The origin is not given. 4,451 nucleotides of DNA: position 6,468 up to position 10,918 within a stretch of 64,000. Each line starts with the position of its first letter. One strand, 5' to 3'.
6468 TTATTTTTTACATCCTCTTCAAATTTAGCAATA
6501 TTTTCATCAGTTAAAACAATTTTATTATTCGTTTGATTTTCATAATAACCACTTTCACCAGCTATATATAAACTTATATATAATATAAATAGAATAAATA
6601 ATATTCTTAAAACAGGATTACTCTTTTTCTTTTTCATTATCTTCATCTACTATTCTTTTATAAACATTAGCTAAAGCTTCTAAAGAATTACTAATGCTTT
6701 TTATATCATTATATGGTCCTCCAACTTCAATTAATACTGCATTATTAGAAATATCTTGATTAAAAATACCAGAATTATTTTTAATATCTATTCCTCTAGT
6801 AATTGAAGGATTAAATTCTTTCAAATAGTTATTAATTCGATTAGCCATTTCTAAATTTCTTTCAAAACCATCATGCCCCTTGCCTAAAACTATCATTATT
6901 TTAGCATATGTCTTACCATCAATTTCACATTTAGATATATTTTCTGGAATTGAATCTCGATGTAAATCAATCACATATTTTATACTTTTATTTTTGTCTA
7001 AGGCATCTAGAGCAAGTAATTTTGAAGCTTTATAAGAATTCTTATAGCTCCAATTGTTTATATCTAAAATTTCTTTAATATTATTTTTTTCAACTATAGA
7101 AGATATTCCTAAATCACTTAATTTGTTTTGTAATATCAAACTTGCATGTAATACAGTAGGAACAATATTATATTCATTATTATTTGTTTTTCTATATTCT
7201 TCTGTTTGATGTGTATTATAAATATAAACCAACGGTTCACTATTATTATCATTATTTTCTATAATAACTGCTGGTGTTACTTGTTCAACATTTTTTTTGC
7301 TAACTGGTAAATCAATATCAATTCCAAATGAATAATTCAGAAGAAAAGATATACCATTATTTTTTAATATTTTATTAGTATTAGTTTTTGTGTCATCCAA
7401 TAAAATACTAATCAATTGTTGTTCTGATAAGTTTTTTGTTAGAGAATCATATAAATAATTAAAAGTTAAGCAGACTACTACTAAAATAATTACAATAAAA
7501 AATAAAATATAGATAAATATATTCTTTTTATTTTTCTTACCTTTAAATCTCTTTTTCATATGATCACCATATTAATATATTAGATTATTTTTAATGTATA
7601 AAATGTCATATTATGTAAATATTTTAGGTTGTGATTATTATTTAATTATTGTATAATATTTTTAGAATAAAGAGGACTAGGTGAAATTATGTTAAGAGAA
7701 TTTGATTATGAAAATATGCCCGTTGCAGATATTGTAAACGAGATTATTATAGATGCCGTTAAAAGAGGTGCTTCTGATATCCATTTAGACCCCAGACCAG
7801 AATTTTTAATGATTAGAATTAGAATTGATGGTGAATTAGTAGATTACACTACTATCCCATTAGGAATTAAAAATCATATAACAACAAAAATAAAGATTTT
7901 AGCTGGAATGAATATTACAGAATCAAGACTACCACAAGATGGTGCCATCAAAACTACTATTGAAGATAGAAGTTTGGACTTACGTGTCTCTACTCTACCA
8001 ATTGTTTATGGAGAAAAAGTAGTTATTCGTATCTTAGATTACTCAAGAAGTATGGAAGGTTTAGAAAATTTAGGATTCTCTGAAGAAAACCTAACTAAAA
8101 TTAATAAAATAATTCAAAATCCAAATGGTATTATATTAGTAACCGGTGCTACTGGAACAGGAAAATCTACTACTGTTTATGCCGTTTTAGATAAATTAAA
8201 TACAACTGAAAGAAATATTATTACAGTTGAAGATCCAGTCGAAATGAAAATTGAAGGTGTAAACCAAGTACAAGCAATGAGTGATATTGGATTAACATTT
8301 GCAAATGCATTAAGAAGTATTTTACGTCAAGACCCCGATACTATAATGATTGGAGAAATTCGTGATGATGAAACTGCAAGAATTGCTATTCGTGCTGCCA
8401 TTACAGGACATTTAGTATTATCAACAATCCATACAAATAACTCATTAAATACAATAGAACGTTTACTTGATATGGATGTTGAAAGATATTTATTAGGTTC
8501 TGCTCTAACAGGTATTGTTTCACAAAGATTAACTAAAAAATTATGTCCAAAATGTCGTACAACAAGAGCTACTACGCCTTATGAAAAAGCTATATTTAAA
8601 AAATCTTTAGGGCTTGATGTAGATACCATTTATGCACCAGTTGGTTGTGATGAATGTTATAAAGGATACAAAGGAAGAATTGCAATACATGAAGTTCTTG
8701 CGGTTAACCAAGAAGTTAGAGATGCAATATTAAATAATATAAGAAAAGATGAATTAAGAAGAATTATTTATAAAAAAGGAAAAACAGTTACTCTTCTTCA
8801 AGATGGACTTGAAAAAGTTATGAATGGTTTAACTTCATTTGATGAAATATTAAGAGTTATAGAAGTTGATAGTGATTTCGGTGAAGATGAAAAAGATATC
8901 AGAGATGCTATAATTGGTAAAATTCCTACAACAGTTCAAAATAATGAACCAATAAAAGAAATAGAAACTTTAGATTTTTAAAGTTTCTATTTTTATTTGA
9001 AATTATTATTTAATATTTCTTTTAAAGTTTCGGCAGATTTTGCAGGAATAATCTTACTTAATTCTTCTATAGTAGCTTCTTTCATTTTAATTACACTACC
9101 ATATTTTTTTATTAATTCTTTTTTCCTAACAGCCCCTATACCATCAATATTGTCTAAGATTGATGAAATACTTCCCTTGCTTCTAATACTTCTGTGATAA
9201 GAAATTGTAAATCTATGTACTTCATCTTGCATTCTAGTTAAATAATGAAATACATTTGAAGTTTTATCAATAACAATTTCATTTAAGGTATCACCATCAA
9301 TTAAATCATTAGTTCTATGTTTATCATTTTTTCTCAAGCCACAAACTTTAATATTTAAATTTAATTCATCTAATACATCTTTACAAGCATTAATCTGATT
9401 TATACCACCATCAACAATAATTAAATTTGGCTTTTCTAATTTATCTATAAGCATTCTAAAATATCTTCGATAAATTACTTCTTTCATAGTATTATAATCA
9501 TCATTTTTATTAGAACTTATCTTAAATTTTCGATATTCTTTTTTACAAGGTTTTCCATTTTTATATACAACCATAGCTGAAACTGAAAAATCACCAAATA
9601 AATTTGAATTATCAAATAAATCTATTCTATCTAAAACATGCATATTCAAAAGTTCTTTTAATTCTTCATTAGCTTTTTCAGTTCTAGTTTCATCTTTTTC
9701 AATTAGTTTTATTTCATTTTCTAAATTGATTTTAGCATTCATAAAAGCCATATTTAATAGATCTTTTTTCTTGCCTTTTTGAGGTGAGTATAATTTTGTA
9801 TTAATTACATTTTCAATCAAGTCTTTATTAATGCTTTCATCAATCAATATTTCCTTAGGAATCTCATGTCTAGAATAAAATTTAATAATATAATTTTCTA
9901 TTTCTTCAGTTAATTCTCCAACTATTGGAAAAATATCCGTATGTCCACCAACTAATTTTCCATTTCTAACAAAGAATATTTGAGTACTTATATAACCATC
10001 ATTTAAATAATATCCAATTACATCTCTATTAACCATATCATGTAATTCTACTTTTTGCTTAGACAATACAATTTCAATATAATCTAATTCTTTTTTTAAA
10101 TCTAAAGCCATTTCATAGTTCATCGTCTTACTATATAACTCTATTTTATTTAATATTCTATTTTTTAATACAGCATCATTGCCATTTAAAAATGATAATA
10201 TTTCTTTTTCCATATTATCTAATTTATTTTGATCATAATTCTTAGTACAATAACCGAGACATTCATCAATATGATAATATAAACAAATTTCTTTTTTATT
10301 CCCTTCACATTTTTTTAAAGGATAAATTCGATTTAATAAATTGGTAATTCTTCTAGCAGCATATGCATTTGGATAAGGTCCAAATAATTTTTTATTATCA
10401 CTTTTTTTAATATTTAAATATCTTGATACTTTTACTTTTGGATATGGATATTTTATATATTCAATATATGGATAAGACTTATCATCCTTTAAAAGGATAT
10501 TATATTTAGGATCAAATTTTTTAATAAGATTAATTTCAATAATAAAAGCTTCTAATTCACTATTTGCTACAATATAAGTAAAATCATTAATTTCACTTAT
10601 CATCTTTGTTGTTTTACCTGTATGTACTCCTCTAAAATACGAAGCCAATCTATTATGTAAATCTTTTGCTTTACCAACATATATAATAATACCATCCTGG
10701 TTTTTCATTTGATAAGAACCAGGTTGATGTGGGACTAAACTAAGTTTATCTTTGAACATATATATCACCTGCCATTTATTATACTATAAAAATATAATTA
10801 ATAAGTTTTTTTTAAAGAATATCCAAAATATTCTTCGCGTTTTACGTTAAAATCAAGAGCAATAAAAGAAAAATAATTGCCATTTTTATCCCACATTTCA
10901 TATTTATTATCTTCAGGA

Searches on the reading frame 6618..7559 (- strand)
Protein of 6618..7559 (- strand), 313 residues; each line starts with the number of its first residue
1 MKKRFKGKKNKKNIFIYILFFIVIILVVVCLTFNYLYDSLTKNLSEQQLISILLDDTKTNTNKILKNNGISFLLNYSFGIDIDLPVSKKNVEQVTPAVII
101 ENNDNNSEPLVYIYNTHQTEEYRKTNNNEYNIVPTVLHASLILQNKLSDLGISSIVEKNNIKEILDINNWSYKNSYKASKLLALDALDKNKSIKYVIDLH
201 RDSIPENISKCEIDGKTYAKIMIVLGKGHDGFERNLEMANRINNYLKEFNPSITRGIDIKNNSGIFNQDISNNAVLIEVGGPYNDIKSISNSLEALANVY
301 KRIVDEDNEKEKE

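Call 79: search_protein_families(library=pfam, proteins=[window:6618-7559:-], max_evalue=1e-8)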
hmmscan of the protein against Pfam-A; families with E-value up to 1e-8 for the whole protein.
window:6618-7559:- (313 aa): 1 family
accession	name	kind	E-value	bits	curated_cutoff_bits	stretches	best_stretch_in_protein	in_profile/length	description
PF07454.18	SpoIIP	-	1.1e-49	169.9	24.4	1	90-299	74-267/269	Stage II sporulation protein P (SpoIIP)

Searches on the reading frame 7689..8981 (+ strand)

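Call 79: search_protein_families(library=pfam, proteins=[window:7689-8981:+], max_evalue=1e-8)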
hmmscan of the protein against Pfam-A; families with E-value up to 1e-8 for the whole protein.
window:7689-8981:+ (430 aa): 1 family
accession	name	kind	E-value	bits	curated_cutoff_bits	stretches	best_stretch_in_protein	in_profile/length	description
PF00437.27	T2SSE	-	2.8e-126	421.6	24.9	1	9-389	5-370/370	Type II/IV secretion system protein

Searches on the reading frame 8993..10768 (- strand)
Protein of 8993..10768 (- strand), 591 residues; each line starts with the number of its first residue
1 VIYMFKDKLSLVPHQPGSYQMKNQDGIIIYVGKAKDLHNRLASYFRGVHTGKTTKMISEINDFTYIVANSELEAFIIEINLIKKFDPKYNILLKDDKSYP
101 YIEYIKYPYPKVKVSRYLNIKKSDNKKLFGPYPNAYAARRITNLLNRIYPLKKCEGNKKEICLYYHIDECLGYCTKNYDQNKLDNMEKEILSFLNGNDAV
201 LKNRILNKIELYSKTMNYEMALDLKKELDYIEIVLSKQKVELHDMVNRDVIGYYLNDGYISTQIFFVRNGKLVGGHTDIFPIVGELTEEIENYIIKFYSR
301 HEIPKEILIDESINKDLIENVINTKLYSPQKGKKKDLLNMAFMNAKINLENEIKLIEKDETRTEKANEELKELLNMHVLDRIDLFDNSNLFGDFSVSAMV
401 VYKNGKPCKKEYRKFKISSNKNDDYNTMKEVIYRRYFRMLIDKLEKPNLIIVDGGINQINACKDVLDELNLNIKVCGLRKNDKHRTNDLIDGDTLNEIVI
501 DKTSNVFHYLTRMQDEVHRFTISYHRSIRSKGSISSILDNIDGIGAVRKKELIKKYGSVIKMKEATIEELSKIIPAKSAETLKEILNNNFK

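Call 79: search_protein_families(library=pfam, proteins=[window:8993-10768:-], max_evalue=1e-8)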
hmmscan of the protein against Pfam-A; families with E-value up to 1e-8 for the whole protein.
window:8993-10768:- (591 aa): 2 families
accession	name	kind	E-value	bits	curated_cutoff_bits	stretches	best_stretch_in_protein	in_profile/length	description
PF08459.17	UvrC_RNaseH_dom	-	6.8e-48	163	22.3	1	372-522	2-159/159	UvrC RNAse H endonuclease domain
PF22920.2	UvrC_RNaseH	-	6.1e-23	81.4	24.3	1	247-351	1-115/116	UvrC Ribonuclease H-like domain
